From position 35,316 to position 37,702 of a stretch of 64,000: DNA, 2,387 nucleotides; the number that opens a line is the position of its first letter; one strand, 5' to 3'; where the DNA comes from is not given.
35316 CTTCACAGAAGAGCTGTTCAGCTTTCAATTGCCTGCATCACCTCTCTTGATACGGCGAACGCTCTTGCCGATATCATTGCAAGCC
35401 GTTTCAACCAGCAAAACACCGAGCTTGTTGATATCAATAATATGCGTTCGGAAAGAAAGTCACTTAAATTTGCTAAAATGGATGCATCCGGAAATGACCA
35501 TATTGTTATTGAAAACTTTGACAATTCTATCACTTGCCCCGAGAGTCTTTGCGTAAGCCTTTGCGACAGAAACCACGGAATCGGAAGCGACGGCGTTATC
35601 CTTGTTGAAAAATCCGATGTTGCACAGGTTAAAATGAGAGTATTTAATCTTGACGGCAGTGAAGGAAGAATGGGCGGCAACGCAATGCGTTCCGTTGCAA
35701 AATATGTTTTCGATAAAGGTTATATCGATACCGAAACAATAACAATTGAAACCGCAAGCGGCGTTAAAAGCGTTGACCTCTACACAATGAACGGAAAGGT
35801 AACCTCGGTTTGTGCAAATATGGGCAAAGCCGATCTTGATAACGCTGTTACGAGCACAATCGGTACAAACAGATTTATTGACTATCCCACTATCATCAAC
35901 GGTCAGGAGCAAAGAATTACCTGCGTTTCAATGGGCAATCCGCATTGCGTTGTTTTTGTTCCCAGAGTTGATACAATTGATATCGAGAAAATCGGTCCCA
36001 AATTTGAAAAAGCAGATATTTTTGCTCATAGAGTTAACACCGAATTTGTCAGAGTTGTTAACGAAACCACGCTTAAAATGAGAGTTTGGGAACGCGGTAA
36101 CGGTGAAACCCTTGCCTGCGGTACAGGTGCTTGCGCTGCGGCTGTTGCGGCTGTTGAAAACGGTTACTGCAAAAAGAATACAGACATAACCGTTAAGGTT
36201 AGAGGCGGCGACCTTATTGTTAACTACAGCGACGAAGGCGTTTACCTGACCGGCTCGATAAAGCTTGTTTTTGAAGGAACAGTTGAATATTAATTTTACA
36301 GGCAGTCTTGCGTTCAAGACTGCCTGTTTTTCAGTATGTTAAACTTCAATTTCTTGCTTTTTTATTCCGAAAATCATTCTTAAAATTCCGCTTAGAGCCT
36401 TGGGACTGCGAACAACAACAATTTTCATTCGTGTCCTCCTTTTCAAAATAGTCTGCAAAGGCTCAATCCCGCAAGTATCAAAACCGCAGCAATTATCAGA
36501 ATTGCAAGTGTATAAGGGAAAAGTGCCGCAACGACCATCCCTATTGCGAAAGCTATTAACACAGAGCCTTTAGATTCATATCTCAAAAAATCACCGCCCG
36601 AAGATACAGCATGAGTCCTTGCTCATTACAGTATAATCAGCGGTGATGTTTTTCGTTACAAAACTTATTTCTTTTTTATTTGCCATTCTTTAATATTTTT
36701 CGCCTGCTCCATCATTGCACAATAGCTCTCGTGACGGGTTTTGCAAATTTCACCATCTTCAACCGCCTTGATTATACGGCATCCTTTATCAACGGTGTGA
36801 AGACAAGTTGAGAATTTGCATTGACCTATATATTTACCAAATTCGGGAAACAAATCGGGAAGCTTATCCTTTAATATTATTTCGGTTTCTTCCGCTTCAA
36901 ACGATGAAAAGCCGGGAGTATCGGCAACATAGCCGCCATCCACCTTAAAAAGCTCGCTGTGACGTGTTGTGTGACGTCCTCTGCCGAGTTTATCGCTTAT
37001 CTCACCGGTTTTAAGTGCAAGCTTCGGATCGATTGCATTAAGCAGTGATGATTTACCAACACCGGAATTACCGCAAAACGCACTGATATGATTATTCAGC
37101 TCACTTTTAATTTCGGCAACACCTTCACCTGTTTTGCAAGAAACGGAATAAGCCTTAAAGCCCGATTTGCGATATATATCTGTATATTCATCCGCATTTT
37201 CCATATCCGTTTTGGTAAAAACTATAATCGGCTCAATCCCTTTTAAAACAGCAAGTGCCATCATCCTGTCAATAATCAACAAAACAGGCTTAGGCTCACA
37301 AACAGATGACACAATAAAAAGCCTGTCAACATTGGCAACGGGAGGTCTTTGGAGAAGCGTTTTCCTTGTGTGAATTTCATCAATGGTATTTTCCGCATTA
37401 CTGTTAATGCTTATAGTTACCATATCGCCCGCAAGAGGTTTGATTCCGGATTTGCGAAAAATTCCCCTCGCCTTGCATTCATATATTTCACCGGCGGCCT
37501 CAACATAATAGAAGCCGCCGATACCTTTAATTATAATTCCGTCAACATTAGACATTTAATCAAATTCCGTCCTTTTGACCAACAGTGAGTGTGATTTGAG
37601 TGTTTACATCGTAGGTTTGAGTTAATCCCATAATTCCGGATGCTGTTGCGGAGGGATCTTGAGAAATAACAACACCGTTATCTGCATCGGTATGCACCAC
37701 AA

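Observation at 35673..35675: The DapF-like domain has lost the first catalytic cysteine (Cys to Gly)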

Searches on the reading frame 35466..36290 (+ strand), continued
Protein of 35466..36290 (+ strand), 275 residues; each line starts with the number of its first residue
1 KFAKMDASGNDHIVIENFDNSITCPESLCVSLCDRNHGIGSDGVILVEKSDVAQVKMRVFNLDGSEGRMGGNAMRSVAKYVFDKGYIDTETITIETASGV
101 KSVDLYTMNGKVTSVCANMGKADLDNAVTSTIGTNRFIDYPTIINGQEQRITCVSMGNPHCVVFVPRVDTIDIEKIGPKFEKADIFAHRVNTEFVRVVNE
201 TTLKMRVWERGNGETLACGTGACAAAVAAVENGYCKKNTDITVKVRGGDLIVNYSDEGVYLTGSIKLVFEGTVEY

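Call 51: fold_search(model_id=the predicted structure, library=pdb)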
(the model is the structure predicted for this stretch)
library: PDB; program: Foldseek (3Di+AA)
matches with E <= 10: 572; with E <= 0.001: 99
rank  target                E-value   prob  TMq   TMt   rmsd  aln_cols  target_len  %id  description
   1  9mro_A                4.8e-36  1.00  0.93  0.91   1.8       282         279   40  Crystal structures of a cyanobacterial DAP epimerase bound to either D,L-aziDAP or D,L-alpha-methyl DAP (released 2025-07-16)
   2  2otn_A                1.0e-32  1.00  0.86  0.81   3.0       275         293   40  Crystal structure of the catalytically active form of diaminopimelate epimerase from Bacillus anthracis (released 2008-03-04)
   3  8qzy_A                5.6e-32  1.00  0.84  0.84   3.2       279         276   34  Structural and biochemical characterization of diaminopimelate epimerase from Pseudomonas aeruginosa (released 2024-11-06)
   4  3ejx_A                7.1e-32  1.00  0.90  0.86   2.3       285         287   38  Crystal structure of diaminopimelate epimerase from Arabidopsis thaliana in complex with LL-AziDAP (released 2009-02-17)
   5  3ejx_B                9.5e-32  1.00  0.90  0.86   2.1       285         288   38  Crystal structure of diaminopimelate epimerase from Arabidopsis thaliana in complex with LL-AziDAP (released 2009-02-17)
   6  3ejx_D                1.1e-31  1.00  0.90  0.82   2.4       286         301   38  Crystal structure of diaminopimelate epimerase from Arabidopsis thaliana in complex with LL-AziDAP (released 2009-02-17)
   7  4ijz_A                5.3e-31  1.00  0.83  0.83   3.4       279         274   33  Crystal structure of diaminopimelate epimerase from Escherichia coli (released 2013-02-20)
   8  2q9h                  7.1e-31  1.00  0.85  0.86   2.9       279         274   32  Crystal structure of the C73S mutant of diaminopimelate epimerase (released 2007-10-23)
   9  2q9j                  7.5e-31  1.00  0.84  0.84   3.1       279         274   32  Crystal structure of the C217S mutant of diaminopimelate epimerase (released 2007-10-23)
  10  5ha4_A                1.0e-30  1.00  0.87  0.85   2.7       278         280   36  Structure of a diaminopimelate epimerase from Acinetobacter baumannii (released 2016-01-27)
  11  8qzy_B                1.4e-30  1.00  0.84  0.84   2.9       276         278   34  Structural and biochemical characterization of diaminopimelate epimerase from Pseudomonas aeruginosa (released 2024-11-06)
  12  1bwz                  2.0e-30  1.00  0.85  0.85   2.9       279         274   32  DIAMINOPIMELATE EPIMERASE FROM HEMOPHILUS INFLUENZAE (released 1998-12-16)
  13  4ijz_B                3.5e-30  1.00  0.84  0.84   3.1       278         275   33  Crystal structure of diaminopimelate epimerase from Escherichia coli (released 2013-02-20)
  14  2otn_B                3.9e-30  1.00  0.73  0.70   4.5       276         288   38  Crystal structure of the catalytically active form of diaminopimelate epimerase from Bacillus anthracis (released 2008-03-04)
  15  4ik0_B                7.0e-30  1.00  0.84  0.84   3.1       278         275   33  Crystal structure of diaminopimelate epimerase Y268A mutant from Escherichia coli (released 2013-02-20)
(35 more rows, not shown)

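Call 60: search_protein_families(library=ncbifam, max_evalue=1e-20, proteins=[L066:769-2874:+, L066:3100-5505:+, L066:5696-6760:+, L066:10861-12069:+, L066:12173-13234:+, L066:13380-15002:+, L067:8472-9353:+, L067:11411-13030:+, L003:2590-4080:+, L003:4067-5344:+])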
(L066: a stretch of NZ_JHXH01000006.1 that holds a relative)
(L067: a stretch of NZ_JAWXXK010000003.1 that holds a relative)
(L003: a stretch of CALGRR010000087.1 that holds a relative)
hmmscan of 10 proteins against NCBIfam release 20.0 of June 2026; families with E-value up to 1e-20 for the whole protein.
L066:769-2874:+ (702 aa): 5 families
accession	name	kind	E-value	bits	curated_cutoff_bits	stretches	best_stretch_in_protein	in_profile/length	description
TIGR02063.1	RNase_R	equivalog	3.7e-195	650.3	597.85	1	5-700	3-710/711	ribonuclease R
TIGR00358.1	3_prime_RNase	superfamily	4.9e-152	507.5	368.6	1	64-699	12-656/657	VacB/RNase II family 3'-5' exoribonuclease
NF008648.0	PRK11642.1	equivalog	4.9e-118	395.5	982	1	9-699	24-724/813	ribonuclease R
NF003455.0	PRK05054.1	equivalog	7.4e-71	239.2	542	1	66-689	19-633/645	exoribonuclease II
TIGR02062.1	RNase_B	equivalog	2.3e-60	204.3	641.9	1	67-644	19-589/646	exoribonuclease II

L066:3100-5505:+ (802 aa): 0 families

L066:5696-6760:+ (355 aa): 2 families
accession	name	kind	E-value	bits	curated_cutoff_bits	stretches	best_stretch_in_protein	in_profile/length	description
NF009475.0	PRK12838.1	equivalog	6e-123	410.3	221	1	3-354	2-354/359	carbamoyl phosphate synthase small subunit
TIGR01368.1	CPSaseIIsmall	equivalog_domain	5.2e-117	390.8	307.35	1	4-353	1-359/361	glutamine-hydrolyzing carbamoyl-phosphate synthase small subunit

L066:10861-12069:+ (403 aa): 31 families (the best 25 are shown)
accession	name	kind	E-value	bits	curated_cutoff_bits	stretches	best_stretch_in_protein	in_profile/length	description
TIGR03542.1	DAPAT_plant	equivalog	1.9e-147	491.4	364.7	1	6-400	2-400/402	LL-diaminopimelate aminotransferase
TIGR03540.1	DapC_direct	equivalog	6.1e-64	216.3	593.25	1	17-400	11-382/383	LL-diaminopimelate aminotransferase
NF006756.0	PRK09276.1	subfamily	5.5e-63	213.2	507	1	16-402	12-386/387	LL-diaminopimelate aminotransferase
NF005977.0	PRK08068.1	subfamily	2.1e-52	178.7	494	1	17-403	14-388/391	transaminase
NF005815.0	PRK07681.1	equivalog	3.5e-47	161.3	545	1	20-400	17-384/399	LL-diaminopimelate aminotransferase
NF006604.0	PRK09148.1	equivalog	1.5e-42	146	648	1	22-399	14-386/406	LL-diaminopimelate aminotransferase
NF041364.1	GntC_guanitoxin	equivalog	1.6e-42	145.7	415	1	43-400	4-355/356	guanitoxin biosynthesis PLP-dependent (S)-gamma-hydroxy-L-arginine cyclodehydratase GntC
NF006229.0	PRK08361.1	equivalog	1.1e-40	139.9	624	1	21-399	17-385/391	aspartate aminotransferase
NF004937.0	PRK06290.1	equivalog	1.2e-38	133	585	1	9-355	16-350/410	LL-diaminopimelate aminotransferase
NF006033.0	PRK08175.1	equivalog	1.7e-38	132.7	647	1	18-401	19-393/407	alanine transaminase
NF004611.0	PRK05942.1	equivalog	7.6e-36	123.9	628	1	31-400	29-388/394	aspartate aminotransferase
NF006387.0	PRK08636.1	equivalog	1e-33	117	675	1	12-399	10-395/403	LL-diaminopimelate aminotransferase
NF004975.0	PRK06348.1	equivalog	2.5e-31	109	549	1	32-403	24-384/384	pyridoxal phosphate-dependent aminotransferase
NF041091.1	asp_aminotase_Arch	equivalog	3.6e-31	108.3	550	1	29-400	19-373/376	aspartate aminotransferase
NF005601.0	PRK07337.1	equivalog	2e-30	106.2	496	1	18-401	18-391/394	pyridoxal phosphate-dependent aminotransferase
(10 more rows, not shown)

L066:12173-13234:+ (354 aa): 0 families

L066:13380-15002:+ (541 aa): 50 families (the best 25 are shown)
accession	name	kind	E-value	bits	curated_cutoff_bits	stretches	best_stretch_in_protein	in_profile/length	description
TIGR00118.1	acolac_lg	equivalog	3.1e-189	630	538.35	1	3-536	1-536/557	biosynthetic-type acetolactate synthase large subunit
NF004710.0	PRK06048.1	equivalog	2.4e-185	617.2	976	1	2-535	7-538/561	acetolactate synthase large subunit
NF004919.0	PRK06276.1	equivalog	3.2e-181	603.6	866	1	4-535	2-539/582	acetolactate synthase large subunit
NF005860.0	PRK07789.1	equivalog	1.6e-167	558.5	881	1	2-520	33-563/615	acetolactate synthase large subunit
NF005824.0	PRK07710.1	equivalog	4.1e-167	557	976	1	2-535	16-549/573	acetolactate synthase large subunit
NF005651.0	PRK07418.1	subfamily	5e-164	546.9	942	1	2-535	18-560/617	acetolactate synthase large subunit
NF006319.0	PRK08527.1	equivalog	3.1e-163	544.2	905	1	1-535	2-539/565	acetolactate synthase large subunit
NF006524.0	PRK08978.1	equivalog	2.9e-161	537.5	738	1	4-536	2-526/548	acetolactate synthase 2 catalytic subunit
NF005228.0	PRK06725.1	equivalog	7.6e-160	532.8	991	1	2-536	15-547/571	acetolactate synthase large subunit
NF005058.0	PRK06466.1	equivalog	6.2e-157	523.5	951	1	5-535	6-548/574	acetolactate synthase 3 large subunit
NF005584.0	PRK07282.1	equivalog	1.3e-155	519.2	970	1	4-535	11-541/566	acetolactate synthase large subunit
NF005409.0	PRK06965.1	equivalog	2.1e-153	511.9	1035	1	4-521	22-547/587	acetolactate synthase 3 catalytic subunit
NF006581.0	PRK09107.1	equivalog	2.2e-152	508.4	974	1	2-535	10-554/595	acetolactate synthase 3 large subunit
NF006016.1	PRK08155.1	equivalog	2e-148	495.3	870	1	1-535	1-533/554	acetolactate synthase large subunit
NF006525.0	PRK08979.1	equivalog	1.4e-145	485.9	1084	1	4-534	5-545/572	acetolactate synthase 3 large subunit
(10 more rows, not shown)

L067:8472-9353:+ (294 aa): 0 families

L067:11411-13030:+ (540 aa): 3 families
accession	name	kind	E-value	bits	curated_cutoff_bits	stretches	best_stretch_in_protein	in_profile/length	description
NF003792.0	PRK05380.1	equivalog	3.2e-251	834.7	308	1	1-535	2-532/534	CTP synthase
TIGR00337.1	PyrG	equivalog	3.1e-243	808.1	462.75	1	2-528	3-526/526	glutamine hydrolyzing CTP synthase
NF004836.1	PRK06186.1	equivalog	1.6e-45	155.1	260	1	292-529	1-227/228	CTP synthase C-terminal region-related (seleno)protein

L003:2590-4080:+ (497 aa): 5 families
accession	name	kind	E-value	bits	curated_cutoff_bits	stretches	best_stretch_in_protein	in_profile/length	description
NF033460.1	glycerol3P_ox_II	equivalog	1.1e-99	334.1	460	1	23-375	1-359/361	type 2 glycerol-3-phosphate oxidase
NF008726.1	PRK11728.1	equivalog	1.8e-50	171.9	299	1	24-307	1-286/389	L-2-hydroxyglutarate oxidase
TIGR03377.1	glycerol3P_GlpA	equivalog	5.4e-42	144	552.8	1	25-338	1-310/530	anaerobic glycerol-3-phosphate dehydrogenase subunit GlpA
NF008313.0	PRK11101.1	equivalog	5.5e-32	111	425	0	22-339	7-322/548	anaerobic glycerol-3-phosphate dehydrogenase subunit A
TIGR02352.1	thiamin_ThiO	equivalog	8.4e-32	110.6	250.8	1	26-379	1-350/351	glycine oxidase ThiO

L003:4067-5344:+ (426 aa): 2 families
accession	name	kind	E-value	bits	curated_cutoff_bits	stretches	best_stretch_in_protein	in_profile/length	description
TIGR01372.1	soxA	subfamily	3.6e-25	88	1164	1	12-272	168-427/996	sarcosine oxidase subunit alpha family protein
TIGR01292.1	TRX_reduct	equivalog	5.2e-25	87.9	343.45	1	13-307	1-276/300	thioredoxin-disulfide reductase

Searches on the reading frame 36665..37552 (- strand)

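Call 7: search_protein_families(library=ncbifam, proteins=[window:36665-37552:-])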
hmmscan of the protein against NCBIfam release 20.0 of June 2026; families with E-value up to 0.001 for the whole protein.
window:36665-37552:- (295 aa): 7 families
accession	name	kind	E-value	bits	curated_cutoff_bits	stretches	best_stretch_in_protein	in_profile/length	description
TIGR00157.1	TIGR00157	equivalog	1.5e-71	240.8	100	1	40-282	2-247/247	ribosome small subunit-dependent GTPase A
NF008931.0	PRK12288.1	equivalog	1.1e-55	189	360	1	4-289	41-338/347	small ribosomal subunit biogenesis GTPase RsgA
NF008932.0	PRK12289.1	equivalog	6.1e-51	173.6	483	1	25-288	45-305/363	small ribosomal subunit biogenesis GTPase RsgA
TIGR03598.1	GTPase_YsxC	equivalog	5.4e-06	26.2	124.45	1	158-215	22-74/186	ribosome biogenesis GTP-binding protein YihA/YsxC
TIGR03596.1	GTPase_YlqF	equivalog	4.9e-05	22.8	208.2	0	107-215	50-173/276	ribosome biogenesis GTPase YlqF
TIGR03918.1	GTP_HydF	equivalog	0.00014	20.8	325.55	0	100-156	110-167/392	[FeFe] hydrogenase H-cluster maturation GTPase HydF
TIGR03597.1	GTPase_YqeH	equivalog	0.00082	18.6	297.4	0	90-217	94-217/361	ribosome biogenesis GTPase YqeH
